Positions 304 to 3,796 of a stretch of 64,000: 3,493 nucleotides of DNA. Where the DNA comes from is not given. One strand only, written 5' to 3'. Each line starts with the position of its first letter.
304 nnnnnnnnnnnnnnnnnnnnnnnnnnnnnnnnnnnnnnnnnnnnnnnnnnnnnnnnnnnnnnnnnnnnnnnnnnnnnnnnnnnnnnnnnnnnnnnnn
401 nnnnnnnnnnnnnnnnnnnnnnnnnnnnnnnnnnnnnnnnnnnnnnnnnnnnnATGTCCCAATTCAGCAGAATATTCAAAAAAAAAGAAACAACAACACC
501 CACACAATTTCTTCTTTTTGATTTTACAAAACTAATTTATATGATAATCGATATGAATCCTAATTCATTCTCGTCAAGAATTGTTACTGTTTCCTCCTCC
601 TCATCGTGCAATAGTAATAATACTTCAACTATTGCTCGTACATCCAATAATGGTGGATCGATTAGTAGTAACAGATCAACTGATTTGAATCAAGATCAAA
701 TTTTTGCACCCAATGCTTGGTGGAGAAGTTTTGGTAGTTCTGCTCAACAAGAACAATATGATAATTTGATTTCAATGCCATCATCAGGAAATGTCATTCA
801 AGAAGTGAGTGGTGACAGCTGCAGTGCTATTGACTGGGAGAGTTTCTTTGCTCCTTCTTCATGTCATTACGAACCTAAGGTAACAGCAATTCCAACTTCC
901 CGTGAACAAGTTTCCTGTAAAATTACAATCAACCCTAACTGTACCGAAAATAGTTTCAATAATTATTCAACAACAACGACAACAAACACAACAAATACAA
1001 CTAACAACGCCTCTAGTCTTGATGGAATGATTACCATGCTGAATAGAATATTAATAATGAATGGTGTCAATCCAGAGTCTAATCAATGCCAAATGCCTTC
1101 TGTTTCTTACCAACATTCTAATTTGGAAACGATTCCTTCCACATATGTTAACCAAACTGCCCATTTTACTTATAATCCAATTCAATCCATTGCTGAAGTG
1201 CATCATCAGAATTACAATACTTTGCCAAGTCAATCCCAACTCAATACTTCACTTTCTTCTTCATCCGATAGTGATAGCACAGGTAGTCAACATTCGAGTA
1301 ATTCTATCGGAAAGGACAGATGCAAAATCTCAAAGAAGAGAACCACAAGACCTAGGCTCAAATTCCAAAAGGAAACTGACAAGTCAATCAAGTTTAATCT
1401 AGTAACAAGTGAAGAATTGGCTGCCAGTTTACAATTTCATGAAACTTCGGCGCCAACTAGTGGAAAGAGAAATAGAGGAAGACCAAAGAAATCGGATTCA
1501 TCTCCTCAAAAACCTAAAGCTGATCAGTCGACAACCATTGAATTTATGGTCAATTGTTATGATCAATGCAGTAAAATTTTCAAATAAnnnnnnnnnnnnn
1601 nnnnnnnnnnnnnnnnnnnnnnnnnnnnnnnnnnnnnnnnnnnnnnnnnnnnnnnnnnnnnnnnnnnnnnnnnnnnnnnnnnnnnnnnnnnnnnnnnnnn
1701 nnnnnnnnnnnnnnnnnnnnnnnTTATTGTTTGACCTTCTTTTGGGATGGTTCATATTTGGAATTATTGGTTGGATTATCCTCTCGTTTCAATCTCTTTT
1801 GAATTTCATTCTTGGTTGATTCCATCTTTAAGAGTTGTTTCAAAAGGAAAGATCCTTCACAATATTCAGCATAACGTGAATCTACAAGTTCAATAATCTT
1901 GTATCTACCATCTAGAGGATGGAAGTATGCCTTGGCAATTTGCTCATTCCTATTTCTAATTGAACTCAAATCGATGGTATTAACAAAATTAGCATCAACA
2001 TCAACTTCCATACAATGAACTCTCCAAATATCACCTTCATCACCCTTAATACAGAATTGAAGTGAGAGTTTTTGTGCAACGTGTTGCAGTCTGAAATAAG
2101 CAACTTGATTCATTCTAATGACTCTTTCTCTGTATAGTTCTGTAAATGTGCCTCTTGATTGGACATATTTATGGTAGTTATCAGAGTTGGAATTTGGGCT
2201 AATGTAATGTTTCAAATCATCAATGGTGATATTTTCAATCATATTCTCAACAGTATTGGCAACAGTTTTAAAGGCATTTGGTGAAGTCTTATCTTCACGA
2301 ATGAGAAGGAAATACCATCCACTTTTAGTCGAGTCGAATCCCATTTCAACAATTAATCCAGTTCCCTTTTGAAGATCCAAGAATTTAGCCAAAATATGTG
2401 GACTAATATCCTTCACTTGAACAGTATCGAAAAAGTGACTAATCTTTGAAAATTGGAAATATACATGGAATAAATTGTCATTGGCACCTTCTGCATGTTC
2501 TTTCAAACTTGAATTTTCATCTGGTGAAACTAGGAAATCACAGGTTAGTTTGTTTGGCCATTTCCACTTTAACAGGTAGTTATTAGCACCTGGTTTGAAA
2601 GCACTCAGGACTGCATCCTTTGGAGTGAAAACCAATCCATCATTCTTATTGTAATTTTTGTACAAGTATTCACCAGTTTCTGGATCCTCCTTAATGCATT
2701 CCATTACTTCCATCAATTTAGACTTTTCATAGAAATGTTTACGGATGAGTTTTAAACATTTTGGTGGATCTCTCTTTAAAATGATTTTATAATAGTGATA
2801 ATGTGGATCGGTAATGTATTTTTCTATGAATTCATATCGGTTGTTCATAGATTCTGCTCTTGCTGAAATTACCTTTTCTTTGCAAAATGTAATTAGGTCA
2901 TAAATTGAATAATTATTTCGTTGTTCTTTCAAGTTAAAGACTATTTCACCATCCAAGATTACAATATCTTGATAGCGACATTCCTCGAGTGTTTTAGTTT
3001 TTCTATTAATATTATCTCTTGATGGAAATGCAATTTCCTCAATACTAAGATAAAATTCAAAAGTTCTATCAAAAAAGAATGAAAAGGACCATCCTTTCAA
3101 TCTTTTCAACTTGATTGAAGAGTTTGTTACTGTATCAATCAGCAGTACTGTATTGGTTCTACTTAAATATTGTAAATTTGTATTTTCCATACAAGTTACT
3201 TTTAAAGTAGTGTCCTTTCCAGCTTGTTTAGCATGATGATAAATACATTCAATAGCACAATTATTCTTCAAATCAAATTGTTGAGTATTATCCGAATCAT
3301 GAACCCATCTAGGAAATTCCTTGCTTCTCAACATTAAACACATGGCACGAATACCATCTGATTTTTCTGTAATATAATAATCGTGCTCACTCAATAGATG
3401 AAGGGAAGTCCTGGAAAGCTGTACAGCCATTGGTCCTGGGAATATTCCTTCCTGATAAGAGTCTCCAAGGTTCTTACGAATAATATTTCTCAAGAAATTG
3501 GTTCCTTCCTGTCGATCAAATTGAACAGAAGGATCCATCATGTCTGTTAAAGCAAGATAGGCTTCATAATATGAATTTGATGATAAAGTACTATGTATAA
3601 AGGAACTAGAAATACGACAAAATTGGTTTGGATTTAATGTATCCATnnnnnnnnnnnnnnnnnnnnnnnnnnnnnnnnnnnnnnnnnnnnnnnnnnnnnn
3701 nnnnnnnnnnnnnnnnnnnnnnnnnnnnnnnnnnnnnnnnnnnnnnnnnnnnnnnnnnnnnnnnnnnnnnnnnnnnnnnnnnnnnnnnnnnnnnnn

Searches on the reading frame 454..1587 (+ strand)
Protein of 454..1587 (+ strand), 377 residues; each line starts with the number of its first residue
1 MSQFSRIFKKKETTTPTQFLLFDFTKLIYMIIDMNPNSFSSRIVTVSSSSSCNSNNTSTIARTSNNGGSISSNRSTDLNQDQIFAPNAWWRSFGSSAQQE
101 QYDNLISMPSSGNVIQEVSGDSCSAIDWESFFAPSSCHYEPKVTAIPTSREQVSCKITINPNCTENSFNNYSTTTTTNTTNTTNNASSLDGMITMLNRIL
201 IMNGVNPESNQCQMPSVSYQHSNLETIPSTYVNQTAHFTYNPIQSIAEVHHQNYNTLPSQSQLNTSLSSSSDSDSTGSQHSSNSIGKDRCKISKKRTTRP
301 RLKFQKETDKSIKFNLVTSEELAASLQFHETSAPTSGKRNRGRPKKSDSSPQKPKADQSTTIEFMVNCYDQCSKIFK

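Call 40: search_protein_families(library=pfam, proteins=[window:454-1587:+], max_evalue=0.01)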
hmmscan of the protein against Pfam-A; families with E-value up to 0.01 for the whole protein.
window:454-1587:+ (377 aa): 0 families

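Call 66: list_cluster_members(proteins=[window:454-1587:+])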
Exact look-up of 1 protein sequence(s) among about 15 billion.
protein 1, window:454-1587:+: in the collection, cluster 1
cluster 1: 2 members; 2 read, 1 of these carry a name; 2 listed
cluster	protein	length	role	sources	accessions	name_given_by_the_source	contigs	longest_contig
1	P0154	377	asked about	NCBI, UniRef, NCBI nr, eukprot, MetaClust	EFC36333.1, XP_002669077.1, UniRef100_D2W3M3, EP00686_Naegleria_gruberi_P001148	predicted protein [Naegleria gruberi] | Predicted protein n=1 Tax=Naegleria gruberi TaxID=5762 RepID=D2W3M3_NAEGR | uncharacterized protein NAEGRDRAFT_60021 [Naegleria gruberi]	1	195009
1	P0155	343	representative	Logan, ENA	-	-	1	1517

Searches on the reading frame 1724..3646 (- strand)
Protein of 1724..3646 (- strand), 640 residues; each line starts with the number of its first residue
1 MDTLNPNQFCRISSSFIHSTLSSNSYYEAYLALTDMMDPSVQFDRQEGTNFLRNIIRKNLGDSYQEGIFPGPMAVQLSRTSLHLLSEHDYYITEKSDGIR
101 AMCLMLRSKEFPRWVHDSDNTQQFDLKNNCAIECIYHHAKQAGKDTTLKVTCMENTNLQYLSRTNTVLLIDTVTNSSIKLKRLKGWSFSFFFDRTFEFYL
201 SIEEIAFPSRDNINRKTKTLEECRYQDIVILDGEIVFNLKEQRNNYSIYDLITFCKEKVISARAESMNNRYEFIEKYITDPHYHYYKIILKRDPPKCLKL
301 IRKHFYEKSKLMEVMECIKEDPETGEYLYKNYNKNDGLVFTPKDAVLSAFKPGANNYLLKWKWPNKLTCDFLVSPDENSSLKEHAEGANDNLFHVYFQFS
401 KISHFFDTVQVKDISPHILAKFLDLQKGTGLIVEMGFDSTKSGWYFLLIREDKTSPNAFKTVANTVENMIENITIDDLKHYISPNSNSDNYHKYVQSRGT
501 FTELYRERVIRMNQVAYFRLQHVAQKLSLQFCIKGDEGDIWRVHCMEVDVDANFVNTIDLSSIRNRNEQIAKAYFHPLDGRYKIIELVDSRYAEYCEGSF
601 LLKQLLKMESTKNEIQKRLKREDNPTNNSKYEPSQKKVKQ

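Call 8: list_cluster_members(proteins=[window:1724-3646:-, window:5449-7857:-, window:8750-10441:+, window:10468-10938:-, window:11098-12705:+, window:4565-5206:+])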
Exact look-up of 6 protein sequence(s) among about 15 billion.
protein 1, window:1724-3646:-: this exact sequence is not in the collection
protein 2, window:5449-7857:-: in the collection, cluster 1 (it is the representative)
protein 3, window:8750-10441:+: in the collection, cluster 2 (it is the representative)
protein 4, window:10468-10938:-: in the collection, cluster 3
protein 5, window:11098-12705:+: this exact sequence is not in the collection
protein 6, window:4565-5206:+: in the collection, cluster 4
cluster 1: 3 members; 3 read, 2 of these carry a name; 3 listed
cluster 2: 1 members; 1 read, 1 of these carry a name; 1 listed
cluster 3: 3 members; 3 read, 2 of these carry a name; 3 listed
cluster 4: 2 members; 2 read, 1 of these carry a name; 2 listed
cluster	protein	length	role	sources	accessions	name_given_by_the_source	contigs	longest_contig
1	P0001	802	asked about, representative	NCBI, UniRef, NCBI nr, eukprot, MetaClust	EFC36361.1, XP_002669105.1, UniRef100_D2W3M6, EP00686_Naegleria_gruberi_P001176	predicted protein [Naegleria gruberi] | dual-specificity kinase n=1 Tax=Naegleria gruberi TaxID=5762 RepID=D2W3M6_NAEGR | uncharacterized protein NAEGRDRAFT_82249 [Naegleria gruberi]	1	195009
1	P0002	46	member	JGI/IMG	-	hypothetical protein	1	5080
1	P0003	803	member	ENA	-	-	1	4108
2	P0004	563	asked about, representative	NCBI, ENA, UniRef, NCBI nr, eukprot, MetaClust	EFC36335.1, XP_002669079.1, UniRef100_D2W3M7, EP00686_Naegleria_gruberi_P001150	predicted protein [Naegleria gruberi] | Predicted protein n=1 Tax=Naegleria gruberi TaxID=5762 RepID=D2W3M7_NAEGR | uncharacterized protein NAEGRDRAFT_75997 [Naegleria gruberi]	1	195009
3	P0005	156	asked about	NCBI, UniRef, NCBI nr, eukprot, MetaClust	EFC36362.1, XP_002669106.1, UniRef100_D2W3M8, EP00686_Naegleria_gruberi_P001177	predicted protein [Naegleria gruberi] | Predicted protein n=2 Tax=Naegleria gruberi TaxID=5762 RepID=D2W3M8_NAEGR | uncharacterized protein NAEGRDRAFT_75998 [Naegleria gruberi]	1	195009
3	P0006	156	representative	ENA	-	-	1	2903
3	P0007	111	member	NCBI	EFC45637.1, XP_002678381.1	predicted protein, partial [Naegleria gruberi]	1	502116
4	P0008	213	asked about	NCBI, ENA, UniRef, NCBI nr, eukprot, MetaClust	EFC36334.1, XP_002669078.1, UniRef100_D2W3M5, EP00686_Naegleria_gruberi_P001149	predicted protein [Naegleria gruberi] | Predicted protein n=1 Tax=Naegleria gruberi TaxID=5762 RepID=D2W3M5_NAEGR | uncharacterized protein NAEGRDRAFT_82248 [Naegleria gruberi]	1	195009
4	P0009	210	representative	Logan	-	-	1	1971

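Call 11: find_encoding_contigs(protein=P0001, flank=10000, max_places=10)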
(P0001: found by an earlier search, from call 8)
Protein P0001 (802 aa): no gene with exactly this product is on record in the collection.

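Call 19: find_encoding_contigs(protein=P0004, flank=10000, max_places=10)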
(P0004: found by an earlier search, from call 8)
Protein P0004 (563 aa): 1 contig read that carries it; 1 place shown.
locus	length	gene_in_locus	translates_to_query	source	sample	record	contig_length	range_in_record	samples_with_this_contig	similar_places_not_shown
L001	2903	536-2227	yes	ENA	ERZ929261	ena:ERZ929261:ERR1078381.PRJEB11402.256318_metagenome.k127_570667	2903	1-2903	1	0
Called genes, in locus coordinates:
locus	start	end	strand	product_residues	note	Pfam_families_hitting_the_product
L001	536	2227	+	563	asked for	PF00612:IQ (weak)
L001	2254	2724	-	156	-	-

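Call 21: find_homologous_proteins(query=P0004, max_evalue=0.001)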
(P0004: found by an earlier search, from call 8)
Query P0004 (563 aa): 7 proteins with E <= 0.001 among 8000 candidates.
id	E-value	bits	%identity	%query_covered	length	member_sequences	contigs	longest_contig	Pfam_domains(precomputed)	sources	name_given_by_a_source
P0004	0.0e+0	1206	100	100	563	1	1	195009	PF00612.34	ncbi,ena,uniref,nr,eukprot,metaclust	ncbi:predicted protein [Naegleria gruberi]|uniref:Predicted protein n=1 Tax=Naegleria gruberi TaxID=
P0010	2.1e-263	893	75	98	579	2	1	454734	PF00612.34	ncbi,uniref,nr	ncbi:hypothetical protein C9374_008847 [Naegleria lovaniensis]|uniref:IQ calmodulin-binding motif fa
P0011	2.5e-260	883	74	98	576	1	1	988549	PF00612.34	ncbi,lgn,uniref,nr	ncbi:hypothetical protein FDP41_010296 [Naegleria fowleri]|uniref:Uncharacterized protein n=1 Tax=Na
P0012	5.9e-231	786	67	98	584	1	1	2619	-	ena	-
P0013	1.1e-154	534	50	94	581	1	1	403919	PF00612.34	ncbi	ncbi:hypothetical protein ABK040_011885 [Willaertia magna]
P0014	1.3e-48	184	32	70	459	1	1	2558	-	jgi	-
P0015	2.9e-44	170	35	51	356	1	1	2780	-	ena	-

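Call 22: find_encoding_contigs(protein=P0011, flank=10000, max_places=4)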
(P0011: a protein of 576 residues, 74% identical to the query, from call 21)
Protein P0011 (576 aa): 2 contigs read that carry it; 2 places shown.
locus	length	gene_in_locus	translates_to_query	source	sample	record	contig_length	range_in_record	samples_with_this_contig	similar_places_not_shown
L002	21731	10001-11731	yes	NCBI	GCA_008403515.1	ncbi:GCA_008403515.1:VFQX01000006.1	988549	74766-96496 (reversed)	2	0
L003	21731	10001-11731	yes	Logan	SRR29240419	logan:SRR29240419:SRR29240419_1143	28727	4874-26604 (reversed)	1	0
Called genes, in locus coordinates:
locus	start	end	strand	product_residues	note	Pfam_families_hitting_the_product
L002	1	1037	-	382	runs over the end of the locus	PF01351:RNase_HII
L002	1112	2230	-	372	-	-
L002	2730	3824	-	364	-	PF14388:DUF4419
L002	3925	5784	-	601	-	PF13738:Pyr_redox_3 (faint), PF00743:FMO-like, PF07992:Pyr_redox_2 (faint), PF13434:Lys_Orn_oxgnase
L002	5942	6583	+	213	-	PF03357:Snf7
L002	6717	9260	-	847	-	PF00069:Pkinase, PF07714:PK_Tyr_Ser-Thr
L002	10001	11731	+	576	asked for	PF00612:IQ (weak)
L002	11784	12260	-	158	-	-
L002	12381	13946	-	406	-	PF01207:Dus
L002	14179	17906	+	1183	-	PF01074:Glyco_hydro_38N, PF09261:Alpha-mann_mid, PF07748:Glyco_hydro_38C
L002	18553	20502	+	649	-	PF01331:mRNA_cap_enzyme, PF03919:mRNA_cap_C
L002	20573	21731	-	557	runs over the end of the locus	PF00069:Pkinase, PF07714:PK_Tyr_Ser-Thr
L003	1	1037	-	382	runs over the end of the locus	PF01351:RNase_HII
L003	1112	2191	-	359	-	-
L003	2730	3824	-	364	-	PF14388:DUF4419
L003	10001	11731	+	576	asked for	PF00612:IQ (weak)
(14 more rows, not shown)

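Call 23: find_encoding_contigs(protein=P0010, flank=10000, max_places=4)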
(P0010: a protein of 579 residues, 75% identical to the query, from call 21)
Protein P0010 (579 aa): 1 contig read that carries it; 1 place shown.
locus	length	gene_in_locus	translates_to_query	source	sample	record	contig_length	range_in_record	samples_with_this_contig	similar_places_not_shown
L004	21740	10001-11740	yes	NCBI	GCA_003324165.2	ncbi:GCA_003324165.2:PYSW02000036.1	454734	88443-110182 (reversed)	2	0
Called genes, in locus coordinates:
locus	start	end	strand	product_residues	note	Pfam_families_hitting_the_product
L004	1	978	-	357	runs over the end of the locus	PF01351:RNase_HII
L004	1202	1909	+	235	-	-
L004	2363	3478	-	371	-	-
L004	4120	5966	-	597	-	PF07992:Pyr_redox_2 (faint), PF00743:FMO-like, PF13450:NAD_binding_8 (faint), PF13454:NAD_binding_9 (faint), PF00743:FMO-like, PF13738:Pyr_redox_3 (weak), PF13434:Lys_Orn_oxgnase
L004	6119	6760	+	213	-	PF03357:Snf7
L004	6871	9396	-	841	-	PF00069:Pkinase, PF07714:PK_Tyr_Ser-Thr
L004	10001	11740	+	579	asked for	PF00612:IQ (weak)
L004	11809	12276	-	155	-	-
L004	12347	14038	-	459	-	PF01207:Dus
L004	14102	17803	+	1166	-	PF01074:Glyco_hydro_38N, PF09261:Alpha-mann_mid, PF07748:Glyco_hydro_38C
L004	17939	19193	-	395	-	PF00487:FA_desaturase (weak)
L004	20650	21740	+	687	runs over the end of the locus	PF01331:mRNA_cap_enzyme, PF03919:mRNA_cap_C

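Call 27: find_encoding_contigs(protein=P0013, flank=10000, max_places=4)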
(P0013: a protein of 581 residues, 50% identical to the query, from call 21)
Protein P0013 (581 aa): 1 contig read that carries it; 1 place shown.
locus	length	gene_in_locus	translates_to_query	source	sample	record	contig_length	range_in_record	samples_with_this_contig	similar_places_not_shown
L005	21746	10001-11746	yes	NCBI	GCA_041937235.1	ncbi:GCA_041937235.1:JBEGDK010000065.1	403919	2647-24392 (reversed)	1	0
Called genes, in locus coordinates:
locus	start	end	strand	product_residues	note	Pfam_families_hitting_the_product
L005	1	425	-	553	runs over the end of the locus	-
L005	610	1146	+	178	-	-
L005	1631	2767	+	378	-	PF00320:GATA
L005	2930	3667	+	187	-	PF13202:EF-hand_5 (faint), PF13499:EF-hand_7 (weak), PF13833:EF-hand_8 (weak), PF23564:EF-hand_FSTL1 (faint), PF00036:EF-hand_1 (weak), PF13405:EF-hand_6 (weak), PF00036:EF-hand_1 (weak), PF13499:EF-hand_7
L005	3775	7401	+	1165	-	PF01074:Glyco_hydro_38N, PF03065:Glyco_hydro_57 (weak), PF09261:Alpha-mann_mid, PF07748:Glyco_hydro_38C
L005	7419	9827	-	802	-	-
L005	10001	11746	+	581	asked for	PF00612:IQ (faint)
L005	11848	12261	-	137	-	-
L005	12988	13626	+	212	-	PF03357:Snf7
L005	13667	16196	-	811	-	PF00069:Pkinase, PF07714:PK_Tyr_Ser-Thr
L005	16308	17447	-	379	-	-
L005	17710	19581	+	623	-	-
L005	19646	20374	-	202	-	PF02798:GST_N, PF13417:GST_N_3, PF13409:GST_N_2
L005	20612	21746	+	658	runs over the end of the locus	PF01019:G_glu_transpept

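Call 40: search_protein_families(library=pfam, proteins=[window:1724-3646:-], max_evalue=0.01)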
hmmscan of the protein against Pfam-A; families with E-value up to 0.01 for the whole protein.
window:1724-3646:- (640 aa): 2 families
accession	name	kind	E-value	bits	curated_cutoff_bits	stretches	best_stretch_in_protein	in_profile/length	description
PF01331.24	mRNA_cap_enzyme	-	5.3e-21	75.8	29.6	2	190-362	41-194/194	mRNA capping enzyme, catalytic domain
PF03919.21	mRNA_cap_C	-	5.4e-09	37.2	26.5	1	401-478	40-114/115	mRNA capping enzyme, C-terminal domain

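Call 50: find_encoding_contigs(protein=P0003, flank=10000, max_places=4)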
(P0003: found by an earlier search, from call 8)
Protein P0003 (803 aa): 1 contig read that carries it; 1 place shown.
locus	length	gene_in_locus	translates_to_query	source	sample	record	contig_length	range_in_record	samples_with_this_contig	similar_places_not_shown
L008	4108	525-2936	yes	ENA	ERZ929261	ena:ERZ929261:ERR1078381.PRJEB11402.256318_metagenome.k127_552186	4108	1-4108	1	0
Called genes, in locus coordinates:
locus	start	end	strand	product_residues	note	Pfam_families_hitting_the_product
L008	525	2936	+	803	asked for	PF00069:Pkinase, PF07714:PK_Tyr_Ser-Thr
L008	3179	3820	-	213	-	PF03357:Snf7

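Call 51: find_encoding_contigs(protein=P0012, flank=10000, max_places=4)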
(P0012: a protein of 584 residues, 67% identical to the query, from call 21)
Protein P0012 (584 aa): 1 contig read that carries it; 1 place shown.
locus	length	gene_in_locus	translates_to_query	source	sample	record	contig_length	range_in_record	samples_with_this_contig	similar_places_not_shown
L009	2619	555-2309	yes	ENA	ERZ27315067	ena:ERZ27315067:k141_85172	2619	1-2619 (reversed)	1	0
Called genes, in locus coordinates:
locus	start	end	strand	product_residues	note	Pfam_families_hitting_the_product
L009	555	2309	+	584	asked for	-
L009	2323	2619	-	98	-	?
